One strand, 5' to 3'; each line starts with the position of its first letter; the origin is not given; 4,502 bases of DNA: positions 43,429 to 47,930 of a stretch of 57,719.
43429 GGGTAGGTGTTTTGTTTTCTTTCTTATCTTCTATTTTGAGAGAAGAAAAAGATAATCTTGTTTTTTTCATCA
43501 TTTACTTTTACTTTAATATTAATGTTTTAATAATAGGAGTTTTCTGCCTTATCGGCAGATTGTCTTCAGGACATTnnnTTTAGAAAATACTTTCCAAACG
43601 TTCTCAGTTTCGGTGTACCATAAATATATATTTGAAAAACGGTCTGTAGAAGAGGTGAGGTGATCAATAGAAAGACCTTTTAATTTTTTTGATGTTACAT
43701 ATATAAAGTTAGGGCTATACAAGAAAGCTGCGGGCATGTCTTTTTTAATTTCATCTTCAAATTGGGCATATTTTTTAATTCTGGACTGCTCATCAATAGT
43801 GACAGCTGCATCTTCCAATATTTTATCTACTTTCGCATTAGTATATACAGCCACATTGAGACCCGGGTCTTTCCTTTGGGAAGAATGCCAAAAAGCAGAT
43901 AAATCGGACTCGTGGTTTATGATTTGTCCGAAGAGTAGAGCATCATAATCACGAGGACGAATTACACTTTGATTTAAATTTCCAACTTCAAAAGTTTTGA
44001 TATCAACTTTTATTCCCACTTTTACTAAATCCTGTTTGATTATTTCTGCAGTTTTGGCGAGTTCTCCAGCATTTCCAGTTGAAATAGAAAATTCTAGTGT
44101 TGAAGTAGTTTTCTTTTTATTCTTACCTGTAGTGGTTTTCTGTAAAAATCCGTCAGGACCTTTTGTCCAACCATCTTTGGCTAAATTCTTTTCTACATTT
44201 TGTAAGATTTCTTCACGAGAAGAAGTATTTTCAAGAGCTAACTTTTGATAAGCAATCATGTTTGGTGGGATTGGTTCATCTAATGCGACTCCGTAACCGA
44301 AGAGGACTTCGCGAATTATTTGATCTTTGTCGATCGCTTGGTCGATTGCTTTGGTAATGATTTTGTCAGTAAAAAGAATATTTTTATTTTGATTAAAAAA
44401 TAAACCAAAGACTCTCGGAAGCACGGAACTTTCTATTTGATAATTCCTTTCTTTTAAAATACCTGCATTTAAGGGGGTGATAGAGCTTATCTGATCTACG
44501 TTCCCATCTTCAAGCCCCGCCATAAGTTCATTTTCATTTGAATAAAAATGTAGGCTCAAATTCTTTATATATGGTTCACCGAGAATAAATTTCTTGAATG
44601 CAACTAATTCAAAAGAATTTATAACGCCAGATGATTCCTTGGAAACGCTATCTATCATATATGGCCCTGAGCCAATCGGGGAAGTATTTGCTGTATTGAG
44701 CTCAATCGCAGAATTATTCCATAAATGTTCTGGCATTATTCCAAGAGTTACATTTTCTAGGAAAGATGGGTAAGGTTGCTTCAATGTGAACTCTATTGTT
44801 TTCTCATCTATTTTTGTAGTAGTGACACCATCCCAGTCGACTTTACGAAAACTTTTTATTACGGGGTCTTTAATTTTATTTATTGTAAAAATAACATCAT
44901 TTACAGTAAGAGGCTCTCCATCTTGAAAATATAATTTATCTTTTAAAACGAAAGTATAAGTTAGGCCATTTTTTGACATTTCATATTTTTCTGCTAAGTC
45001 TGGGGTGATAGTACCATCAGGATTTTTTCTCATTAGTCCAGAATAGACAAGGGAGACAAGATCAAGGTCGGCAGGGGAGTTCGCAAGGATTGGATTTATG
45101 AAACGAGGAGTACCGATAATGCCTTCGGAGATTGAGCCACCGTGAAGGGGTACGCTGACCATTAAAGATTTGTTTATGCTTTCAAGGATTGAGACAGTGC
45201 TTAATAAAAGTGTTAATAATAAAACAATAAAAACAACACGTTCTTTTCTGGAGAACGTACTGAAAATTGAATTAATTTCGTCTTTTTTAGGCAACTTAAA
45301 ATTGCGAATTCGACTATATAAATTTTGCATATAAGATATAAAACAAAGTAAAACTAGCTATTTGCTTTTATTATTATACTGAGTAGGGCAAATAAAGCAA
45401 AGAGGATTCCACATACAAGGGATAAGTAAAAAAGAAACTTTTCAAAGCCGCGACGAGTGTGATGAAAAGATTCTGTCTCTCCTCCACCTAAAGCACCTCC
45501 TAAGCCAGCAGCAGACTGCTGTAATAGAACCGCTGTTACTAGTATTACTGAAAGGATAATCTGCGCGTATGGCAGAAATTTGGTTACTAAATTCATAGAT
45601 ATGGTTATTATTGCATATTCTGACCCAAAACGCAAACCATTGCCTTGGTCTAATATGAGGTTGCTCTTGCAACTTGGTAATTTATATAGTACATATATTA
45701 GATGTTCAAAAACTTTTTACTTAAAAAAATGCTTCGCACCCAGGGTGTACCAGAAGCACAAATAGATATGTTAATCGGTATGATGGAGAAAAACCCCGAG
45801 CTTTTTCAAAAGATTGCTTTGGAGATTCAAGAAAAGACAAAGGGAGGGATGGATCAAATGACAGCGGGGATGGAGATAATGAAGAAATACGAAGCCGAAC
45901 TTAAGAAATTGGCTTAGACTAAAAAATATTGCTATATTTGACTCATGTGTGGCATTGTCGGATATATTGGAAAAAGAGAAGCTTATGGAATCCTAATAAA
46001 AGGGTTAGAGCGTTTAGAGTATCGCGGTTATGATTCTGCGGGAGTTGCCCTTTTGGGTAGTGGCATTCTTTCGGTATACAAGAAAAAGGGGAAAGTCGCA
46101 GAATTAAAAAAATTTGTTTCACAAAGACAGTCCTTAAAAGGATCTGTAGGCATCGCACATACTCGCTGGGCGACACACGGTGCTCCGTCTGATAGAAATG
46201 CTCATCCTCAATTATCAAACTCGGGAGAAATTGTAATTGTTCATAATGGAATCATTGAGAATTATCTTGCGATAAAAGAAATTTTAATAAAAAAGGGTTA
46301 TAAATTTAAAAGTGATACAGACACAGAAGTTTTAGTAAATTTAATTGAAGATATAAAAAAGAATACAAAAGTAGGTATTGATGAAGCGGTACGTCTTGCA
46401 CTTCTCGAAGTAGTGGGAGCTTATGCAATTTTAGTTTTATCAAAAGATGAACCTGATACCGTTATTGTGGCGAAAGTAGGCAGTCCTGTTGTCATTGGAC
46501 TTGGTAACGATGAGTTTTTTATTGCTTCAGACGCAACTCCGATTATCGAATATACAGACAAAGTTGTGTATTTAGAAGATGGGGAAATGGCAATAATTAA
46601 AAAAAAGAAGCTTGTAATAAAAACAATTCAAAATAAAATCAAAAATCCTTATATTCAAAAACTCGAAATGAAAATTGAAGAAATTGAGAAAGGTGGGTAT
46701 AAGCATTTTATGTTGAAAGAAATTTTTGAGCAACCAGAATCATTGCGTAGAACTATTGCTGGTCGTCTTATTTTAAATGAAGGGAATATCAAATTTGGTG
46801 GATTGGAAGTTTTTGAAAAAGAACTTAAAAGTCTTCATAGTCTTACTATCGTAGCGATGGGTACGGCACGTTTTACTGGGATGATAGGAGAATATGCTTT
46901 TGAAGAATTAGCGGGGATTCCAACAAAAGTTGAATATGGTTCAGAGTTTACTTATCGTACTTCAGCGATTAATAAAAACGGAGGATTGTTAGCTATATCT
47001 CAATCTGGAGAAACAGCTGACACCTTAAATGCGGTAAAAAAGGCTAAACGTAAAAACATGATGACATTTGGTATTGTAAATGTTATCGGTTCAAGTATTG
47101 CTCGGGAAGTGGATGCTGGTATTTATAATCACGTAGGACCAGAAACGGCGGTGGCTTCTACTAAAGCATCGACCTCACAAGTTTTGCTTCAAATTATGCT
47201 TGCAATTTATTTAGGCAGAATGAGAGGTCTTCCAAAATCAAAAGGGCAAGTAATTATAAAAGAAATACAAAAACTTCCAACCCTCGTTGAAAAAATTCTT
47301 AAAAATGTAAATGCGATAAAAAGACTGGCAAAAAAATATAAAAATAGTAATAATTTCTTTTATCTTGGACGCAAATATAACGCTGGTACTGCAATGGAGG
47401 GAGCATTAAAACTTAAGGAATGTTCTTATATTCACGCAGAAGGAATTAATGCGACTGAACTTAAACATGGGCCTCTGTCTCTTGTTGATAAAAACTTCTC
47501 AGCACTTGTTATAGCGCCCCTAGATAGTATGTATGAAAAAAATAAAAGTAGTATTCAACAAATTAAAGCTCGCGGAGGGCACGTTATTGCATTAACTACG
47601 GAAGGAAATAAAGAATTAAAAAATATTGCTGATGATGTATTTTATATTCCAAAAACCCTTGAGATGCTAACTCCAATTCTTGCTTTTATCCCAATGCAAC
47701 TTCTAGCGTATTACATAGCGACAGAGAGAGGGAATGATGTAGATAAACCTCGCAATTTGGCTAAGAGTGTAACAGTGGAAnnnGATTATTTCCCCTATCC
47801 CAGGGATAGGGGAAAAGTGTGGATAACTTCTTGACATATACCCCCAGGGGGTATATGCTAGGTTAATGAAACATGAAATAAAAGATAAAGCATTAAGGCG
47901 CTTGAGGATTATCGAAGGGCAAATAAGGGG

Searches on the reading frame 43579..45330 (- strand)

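Call 78: search_protein_families(library=pfam, proteins=[window:43579-45330:-], max_evalue=0.00001)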
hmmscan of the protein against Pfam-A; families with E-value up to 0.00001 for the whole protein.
window:43579-45330:- (584 aa): 1 family
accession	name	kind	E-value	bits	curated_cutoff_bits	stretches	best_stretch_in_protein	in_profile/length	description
PF00496.27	SBP_bac_5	-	1.5e-64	218.8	32.4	1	107-482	1-359/368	Bacterial extracellular solute-binding proteins, family 5 Middle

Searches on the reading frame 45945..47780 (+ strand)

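Call 78: search_protein_families(library=pfam, proteins=[window:45945-47780:+], max_evalue=0.00001)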
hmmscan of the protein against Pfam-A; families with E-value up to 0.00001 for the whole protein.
window:45945-47780:+ (612 aa): 3 families
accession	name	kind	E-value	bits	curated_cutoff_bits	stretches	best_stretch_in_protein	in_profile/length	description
PF01380.27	SIS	-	3.8e-42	143.6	25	2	296-420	4-129/131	SIS domain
PF13522.11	GATase_6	-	9.6e-20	71.4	27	1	64-193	8-127/130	Glutamine amidotransferase domain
PF13537.11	GATase_7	-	3.2e-12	47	25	1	81-197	8-118/123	Glutamine amidotransferase domain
